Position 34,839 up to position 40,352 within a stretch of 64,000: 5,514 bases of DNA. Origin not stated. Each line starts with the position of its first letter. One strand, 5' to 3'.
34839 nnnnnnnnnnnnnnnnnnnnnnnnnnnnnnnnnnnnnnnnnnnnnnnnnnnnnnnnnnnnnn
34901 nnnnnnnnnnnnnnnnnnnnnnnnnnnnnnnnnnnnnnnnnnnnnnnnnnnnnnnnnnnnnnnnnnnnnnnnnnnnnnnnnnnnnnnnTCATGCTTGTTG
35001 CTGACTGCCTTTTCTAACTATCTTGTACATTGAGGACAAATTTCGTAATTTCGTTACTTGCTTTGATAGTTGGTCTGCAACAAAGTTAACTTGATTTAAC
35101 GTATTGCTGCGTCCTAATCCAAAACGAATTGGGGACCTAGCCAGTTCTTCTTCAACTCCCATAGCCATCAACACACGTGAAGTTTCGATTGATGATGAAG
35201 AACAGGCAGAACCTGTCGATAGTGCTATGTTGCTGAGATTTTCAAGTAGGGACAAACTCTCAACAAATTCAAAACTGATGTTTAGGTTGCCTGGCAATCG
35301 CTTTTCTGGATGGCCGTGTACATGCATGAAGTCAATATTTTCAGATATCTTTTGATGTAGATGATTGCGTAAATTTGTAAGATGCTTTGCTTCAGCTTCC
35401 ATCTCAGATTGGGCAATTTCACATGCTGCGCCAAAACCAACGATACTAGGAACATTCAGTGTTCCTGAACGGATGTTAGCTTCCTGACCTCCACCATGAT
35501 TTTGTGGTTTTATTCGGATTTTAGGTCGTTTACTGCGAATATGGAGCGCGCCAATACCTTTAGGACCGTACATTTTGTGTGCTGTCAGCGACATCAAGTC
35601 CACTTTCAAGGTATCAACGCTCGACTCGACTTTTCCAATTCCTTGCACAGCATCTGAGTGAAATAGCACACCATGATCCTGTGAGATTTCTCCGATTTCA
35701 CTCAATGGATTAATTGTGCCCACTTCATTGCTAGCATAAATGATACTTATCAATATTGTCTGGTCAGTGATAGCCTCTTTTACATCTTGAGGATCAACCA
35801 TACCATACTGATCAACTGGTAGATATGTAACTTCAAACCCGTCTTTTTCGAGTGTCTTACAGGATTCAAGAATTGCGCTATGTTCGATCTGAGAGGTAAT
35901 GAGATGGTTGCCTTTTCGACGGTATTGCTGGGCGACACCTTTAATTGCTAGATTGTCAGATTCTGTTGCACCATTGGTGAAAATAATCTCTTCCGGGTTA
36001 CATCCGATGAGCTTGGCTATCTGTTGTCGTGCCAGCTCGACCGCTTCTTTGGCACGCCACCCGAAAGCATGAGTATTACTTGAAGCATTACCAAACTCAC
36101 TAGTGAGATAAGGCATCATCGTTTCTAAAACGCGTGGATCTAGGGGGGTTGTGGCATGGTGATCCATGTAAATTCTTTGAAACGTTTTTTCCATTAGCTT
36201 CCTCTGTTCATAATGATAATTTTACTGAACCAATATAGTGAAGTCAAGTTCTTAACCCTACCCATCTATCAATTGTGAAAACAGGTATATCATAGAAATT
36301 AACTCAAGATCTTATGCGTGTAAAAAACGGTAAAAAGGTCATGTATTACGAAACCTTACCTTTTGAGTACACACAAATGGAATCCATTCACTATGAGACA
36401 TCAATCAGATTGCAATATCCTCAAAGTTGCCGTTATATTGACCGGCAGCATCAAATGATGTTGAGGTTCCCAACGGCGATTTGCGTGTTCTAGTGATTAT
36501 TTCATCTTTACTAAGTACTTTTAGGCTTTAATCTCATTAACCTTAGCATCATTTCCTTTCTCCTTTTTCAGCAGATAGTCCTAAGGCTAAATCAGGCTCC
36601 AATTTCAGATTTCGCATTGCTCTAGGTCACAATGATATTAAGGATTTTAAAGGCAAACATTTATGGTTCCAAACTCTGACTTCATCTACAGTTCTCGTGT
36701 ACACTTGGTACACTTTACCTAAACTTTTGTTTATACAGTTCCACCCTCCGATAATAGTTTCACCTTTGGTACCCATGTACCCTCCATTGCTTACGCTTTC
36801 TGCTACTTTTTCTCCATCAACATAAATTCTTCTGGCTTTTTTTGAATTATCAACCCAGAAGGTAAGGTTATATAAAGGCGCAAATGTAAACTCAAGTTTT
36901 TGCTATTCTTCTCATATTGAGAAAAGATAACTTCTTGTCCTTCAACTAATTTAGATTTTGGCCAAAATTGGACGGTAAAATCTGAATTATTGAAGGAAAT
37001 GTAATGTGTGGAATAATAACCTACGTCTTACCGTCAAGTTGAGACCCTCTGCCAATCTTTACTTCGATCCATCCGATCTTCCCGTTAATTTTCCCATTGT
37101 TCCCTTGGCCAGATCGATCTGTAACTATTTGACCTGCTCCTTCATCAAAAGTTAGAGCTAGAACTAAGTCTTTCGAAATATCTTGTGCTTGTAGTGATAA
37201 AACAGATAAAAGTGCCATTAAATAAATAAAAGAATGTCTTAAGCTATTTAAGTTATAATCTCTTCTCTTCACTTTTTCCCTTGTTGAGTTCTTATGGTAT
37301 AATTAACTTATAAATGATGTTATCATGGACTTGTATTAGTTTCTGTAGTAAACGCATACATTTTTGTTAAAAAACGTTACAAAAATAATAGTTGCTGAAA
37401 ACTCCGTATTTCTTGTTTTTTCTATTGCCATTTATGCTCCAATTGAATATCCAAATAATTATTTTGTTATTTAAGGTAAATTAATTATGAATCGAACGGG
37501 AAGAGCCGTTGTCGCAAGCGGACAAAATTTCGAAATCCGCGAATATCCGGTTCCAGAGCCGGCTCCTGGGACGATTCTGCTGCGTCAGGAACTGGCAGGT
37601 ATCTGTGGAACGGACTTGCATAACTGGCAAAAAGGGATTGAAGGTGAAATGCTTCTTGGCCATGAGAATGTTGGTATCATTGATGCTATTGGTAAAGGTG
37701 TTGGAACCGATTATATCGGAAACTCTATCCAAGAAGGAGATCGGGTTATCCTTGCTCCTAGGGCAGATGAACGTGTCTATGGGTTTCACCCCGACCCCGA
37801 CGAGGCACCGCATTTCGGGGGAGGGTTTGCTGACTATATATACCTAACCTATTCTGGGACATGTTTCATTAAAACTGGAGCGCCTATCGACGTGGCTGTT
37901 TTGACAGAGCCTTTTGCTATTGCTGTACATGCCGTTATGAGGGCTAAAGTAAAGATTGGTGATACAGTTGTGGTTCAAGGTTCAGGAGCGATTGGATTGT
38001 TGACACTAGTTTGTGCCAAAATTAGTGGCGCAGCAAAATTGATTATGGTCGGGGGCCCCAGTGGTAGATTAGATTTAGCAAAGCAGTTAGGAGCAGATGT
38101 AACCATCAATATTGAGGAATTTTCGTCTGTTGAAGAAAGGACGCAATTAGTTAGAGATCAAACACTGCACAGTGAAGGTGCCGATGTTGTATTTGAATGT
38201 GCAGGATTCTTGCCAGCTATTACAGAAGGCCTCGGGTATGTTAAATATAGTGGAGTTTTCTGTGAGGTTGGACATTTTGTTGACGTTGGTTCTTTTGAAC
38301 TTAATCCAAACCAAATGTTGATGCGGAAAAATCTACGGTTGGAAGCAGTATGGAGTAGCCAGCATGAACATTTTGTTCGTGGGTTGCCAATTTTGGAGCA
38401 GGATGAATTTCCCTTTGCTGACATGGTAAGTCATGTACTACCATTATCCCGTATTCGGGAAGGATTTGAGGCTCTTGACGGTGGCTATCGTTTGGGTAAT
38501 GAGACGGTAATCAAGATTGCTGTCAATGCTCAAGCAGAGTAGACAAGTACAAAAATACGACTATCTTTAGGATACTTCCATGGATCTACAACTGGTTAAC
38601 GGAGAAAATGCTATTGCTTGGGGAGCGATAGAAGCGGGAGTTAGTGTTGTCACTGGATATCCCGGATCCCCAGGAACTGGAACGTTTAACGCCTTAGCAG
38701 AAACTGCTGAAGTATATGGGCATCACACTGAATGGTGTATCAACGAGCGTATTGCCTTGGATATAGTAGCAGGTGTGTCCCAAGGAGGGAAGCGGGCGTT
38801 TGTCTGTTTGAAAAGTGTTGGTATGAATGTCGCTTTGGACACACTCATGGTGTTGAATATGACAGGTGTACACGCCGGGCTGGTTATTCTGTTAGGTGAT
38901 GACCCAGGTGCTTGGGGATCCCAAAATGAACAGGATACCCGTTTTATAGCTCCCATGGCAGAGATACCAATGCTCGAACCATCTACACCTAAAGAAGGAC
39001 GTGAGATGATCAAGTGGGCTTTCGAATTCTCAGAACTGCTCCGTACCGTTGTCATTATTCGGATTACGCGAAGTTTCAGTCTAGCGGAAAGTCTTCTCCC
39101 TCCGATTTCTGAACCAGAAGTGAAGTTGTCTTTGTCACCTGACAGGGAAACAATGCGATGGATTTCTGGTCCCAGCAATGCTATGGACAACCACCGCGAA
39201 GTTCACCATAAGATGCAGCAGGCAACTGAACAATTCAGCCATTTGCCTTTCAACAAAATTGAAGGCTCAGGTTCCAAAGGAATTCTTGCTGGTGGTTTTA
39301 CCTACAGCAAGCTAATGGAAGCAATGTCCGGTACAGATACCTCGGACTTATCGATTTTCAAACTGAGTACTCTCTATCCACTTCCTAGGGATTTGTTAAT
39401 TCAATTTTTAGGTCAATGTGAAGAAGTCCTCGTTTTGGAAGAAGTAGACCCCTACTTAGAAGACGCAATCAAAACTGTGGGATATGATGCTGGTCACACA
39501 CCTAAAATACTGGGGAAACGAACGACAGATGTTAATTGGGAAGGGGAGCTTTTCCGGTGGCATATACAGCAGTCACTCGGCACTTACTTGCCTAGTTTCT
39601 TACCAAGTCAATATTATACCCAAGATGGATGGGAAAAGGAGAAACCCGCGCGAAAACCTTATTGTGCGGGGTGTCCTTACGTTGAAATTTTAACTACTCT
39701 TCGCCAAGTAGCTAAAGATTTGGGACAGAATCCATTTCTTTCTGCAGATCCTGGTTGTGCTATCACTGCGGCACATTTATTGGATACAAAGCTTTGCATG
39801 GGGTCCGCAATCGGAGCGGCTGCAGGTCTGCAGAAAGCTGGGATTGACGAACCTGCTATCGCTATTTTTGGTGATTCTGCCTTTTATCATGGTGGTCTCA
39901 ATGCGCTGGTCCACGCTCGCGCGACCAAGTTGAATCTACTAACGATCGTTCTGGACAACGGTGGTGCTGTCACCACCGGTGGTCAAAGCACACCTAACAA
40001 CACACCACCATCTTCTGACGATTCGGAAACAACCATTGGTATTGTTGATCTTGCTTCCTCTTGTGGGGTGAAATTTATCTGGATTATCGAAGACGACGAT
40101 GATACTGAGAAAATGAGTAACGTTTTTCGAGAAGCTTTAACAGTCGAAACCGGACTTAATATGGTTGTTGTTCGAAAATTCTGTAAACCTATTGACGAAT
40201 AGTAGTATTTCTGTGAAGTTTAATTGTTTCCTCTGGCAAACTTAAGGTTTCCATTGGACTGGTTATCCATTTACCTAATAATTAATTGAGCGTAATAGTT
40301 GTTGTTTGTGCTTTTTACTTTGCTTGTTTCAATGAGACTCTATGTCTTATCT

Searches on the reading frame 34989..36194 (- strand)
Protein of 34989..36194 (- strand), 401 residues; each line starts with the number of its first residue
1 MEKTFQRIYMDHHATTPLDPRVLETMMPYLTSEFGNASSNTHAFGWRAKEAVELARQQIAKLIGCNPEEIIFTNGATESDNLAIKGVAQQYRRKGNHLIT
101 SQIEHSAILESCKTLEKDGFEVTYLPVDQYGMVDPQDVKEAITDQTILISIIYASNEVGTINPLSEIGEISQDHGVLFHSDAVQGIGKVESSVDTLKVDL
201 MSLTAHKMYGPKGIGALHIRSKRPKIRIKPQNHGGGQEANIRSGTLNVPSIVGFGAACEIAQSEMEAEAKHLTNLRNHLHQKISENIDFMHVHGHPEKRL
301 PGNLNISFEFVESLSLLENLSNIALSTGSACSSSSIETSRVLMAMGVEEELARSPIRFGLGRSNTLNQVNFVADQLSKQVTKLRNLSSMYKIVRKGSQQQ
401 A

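Call 20: search_protein_families(library=pfam, proteins=[window:34989-36194:-], max_evalue=0.001)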
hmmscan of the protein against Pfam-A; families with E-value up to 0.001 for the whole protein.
window:34989-36194:- (401 aa): 3 families
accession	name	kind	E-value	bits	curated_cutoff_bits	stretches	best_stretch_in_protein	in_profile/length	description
PF00266.25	Aminotran_5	-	2.3e-80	270.8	21.5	1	8-370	1-369/371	Aminotransferase class-V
PF01041.23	DegT_DnrJ_EryC1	-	6.1e-08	32.7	19.8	1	59-188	33-152/360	DegT/DnrJ/EryC1/StrS aminotransferase family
PF01212.27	Beta_elim_lyase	-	0.00021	21.2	27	1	56-182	38-169/288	Beta-eliminating lyase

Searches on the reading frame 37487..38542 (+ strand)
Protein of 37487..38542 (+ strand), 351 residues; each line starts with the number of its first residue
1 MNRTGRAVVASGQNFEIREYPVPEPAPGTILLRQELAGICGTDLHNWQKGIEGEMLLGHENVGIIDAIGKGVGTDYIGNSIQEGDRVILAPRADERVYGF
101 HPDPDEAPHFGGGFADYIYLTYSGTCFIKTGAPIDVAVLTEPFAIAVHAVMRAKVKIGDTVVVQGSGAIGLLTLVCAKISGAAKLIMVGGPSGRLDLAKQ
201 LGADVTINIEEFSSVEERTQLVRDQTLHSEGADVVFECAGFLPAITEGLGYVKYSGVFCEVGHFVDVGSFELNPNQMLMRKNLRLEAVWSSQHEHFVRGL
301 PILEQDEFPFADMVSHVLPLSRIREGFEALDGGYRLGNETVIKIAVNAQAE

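Call 6: search_protein_families(library=pfam, proteins=[window:37487-38542:+], max_evalue=0.01)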
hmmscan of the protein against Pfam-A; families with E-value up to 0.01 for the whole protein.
window:37487-38542:+ (351 aa): 4 families
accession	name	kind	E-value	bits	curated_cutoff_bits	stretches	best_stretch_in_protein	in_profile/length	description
PF00107.32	ADH_zinc_N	-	2.9e-17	63.3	31.8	1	168-298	1-122/129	Zinc-binding dehydrogenase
PF16912.11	Glu_dehyd_C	-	6.1e-13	49.2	34.9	1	135-331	2-202/211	Glucose dehydrogenase C-terminus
PF08240.17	ADH_N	-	1.1e-10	42.1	23.5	1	27-122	2-96/104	Alcohol dehydrogenase GroES-like domain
PF13602.12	ADH_zinc_N_2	-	0.0084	17.5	27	0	201-334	1-127/134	Zinc-binding dehydrogenase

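Call 43: search_protein_families(library=ncbifam, proteins=[window:37487-38542:+], max_evalue=0.001)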
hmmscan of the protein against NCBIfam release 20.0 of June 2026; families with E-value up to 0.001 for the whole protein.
window:37487-38542:+ (351 aa): 20 families
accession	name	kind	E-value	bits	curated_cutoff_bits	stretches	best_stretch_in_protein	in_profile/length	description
NF003808.0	PRK05396.1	equivalog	1.6e-35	122.6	380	1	13-333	11-331/341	L-threonine 3-dehydrogenase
TIGR00692.1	tdh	equivalog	3.4e-34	118.4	458.35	1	15-333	11-331/340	L-threonine 3-dehydrogenase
TIGR03366.1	HpnZ_proposed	hypoth_equivalog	3.2e-33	115.3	328.1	2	105-323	101-315/315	putative phosphonate catabolism associated alcohol dehydrogenase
NF041097.1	keto_inos_dh_IolM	equivalog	2e-27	95.9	450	2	134-248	181-296/389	scyllo-inosose 3-dehydrogenase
NF007375.0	PRK09880.1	equivalog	1.8e-26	92.7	469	1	107-316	119-316/344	L-idonate 5-dehydrogenase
NF007489.0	PRK10083.1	equivalog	2.2e-26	92.6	376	1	8-213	5-217/339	Zn-dependent oxidoreductase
TIGR03451.1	mycoS_dep_FDH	equivalog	9.1e-24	83.9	512.9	2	148-333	167-349/358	S-(hydroxymethyl)mycothiol dehydrogenase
TIGR02818.1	adh_III_F_hyde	equivalog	5.8e-20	71.7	543.95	2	113-334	139-360/368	S-(hydroxymethyl)glutathione dehydrogenase/class III alcohol dehydrogenase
TIGR03989.1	Rxyl_3153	subfamily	1e-19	71.1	440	2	112-333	139-361/370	NDMA-dependent alcohol dehydrogenase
NF007642.0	PRK10309.1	equivalog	6.4e-19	68.4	550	1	9-221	6-224/347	galactitol-1-phosphate 5-dehydrogenase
TIGR03201.1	dearomat_had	equivalog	2.4e-18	66.3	338.65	1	10-330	6-336/349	6-hydroxycyclohex-1-ene-1-carbonyl-CoA dehydrogenase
NF006940.0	PRK09422.1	equivalog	4.7e-18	65.2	344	2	147-220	151-224/338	alcohol dehydrogenase AdhP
NF010344.0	PRK13771.1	subfamily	3.1e-16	59.3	349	1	10-338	8-328/334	putative alcohol dehydrogenase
NF041172.1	AcrlCoa_red_Thmprot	equivalog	2e-15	56.6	500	1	8-338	6-329/334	acryloyl-CoA reductase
TIGR02824.1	quinone_pig3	subfamily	2.1e-12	46.7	296.8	1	111-240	91-217/325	putative NAD(P)H quinone oxidoreductase, PIG3 family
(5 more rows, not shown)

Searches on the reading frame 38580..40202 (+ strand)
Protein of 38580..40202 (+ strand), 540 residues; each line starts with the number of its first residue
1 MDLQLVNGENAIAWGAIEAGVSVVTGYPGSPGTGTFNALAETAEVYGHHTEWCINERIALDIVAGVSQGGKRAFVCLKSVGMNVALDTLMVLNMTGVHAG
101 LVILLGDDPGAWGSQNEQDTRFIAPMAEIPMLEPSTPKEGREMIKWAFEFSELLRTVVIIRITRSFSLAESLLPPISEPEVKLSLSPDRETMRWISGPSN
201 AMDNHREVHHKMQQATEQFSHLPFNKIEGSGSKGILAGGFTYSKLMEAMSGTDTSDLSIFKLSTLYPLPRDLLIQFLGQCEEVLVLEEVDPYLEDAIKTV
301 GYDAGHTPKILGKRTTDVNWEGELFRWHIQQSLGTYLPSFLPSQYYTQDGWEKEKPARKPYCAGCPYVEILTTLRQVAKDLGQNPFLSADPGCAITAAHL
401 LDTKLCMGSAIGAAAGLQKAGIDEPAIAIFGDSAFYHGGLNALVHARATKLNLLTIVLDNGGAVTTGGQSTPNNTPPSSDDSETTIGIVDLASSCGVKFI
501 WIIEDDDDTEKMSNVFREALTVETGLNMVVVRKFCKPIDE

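Call 6: search_protein_families(library=pfam, proteins=[window:38580-40202:+], max_evalue=0.01)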
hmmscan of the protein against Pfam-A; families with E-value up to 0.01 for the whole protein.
window:38580-40202:+ (540 aa): 3 families
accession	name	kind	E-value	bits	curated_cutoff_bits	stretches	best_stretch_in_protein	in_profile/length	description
PF02775.26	TPP_enzyme_C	-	5.9e-18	65.6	21.9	1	405-522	28-142/151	Thiamine pyrophosphate enzyme, C-terminal TPP binding domain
PF01855.24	POR_N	-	9.7e-06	25.9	27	1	15-162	2-153/231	Pyruvate flavodoxin/ferredoxin oxidoreductase, thiamine diP-bdg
PF13292.11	DXP_synthase_N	-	0.0098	15.6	21.2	0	407-464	117-175/274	1-deoxy-D-xylulose-5-phosphate synthase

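Call 43: search_protein_families(library=ncbifam, proteins=[window:38580-40202:+], max_evalue=0.001)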
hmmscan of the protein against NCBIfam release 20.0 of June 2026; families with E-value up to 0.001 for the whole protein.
window:38580-40202:+ (540 aa): 15 families
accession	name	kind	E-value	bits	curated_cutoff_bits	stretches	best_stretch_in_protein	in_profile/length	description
TIGR03336.1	IOR_alpha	equivalog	4.8e-121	405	650.9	1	4-536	3-532/595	indolepyruvate ferredoxin oxidoreductase subunit alpha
NF009589.0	PRK13030.1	subfamily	2.2e-26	91.9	816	1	23-472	58-546/1170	indolepyruvate ferredoxin oxidoreductase family protein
TIGR03710.1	OAFO_sf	subfamily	1e-14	54.1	482.75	1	5-75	195-265/561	2-oxoacid:acceptor oxidoreductase subunit alpha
NF009588.0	PRK13029.1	subfamily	1e-13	50.2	952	1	78-323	125-387/1196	indolepyruvate ferredoxin oxidoreductase family protein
NF005507.0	PRK07119.1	subfamily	5.5e-10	38.6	399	1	3-160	4-167/352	3-methyl-2-oxobutanoate dehydrogenase subunit VorB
NF006412.0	PRK08659.1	equivalog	1.1e-09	38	411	1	4-96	6-98/378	2-oxoacid:acceptor oxidoreductase subunit alpha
NF006203.0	PRK08327.1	equivalog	2e-06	26.6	456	1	407-462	434-490/571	thiamine pyrophosphate-requiring protein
NF004813.0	PRK06163.1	equivalog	1.2e-05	25.1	240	1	406-514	58-157/202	hypothetical protein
NF008820.0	PRK11866.1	equivalog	2.9e-05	23.6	402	1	356-474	15-136/287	2-oxoacid ferredoxin oxidoreductase subunit beta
TIGR03297.1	Ppyr-DeCO2ase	equivalog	3.2e-05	23.1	312.5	0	406-474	221-289/360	phosphonopyruvate decarboxylase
TIGR02177.1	PorB_KorB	subfamily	4.6e-05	23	261.9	1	361-475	3-123/286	2-oxoacid:acceptor oxidoreductase, beta subunit, pyruvate/2-ketoisovalerate family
TIGR03846.1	sulfopy_beta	equivalog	8.8e-05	22.5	221.5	1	407-513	44-141/182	sulfopyruvate decarboxylase subunit beta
NF008968.0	PRK12315.1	subfamily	0.00033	19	510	0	19-152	295-428/582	1-deoxy-D-xylulose-5-phosphate synthase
TIGR00118.1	acolac_lg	equivalog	0.00063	18.3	538.35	0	406-519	411-525/557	biosynthetic-type acetolactate synthase large subunit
NF003933.0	PRK05444.2-2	equivalog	0.00075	18.1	395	0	30-166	317-454/606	1-deoxy-D-xylulose-5-phosphate synthase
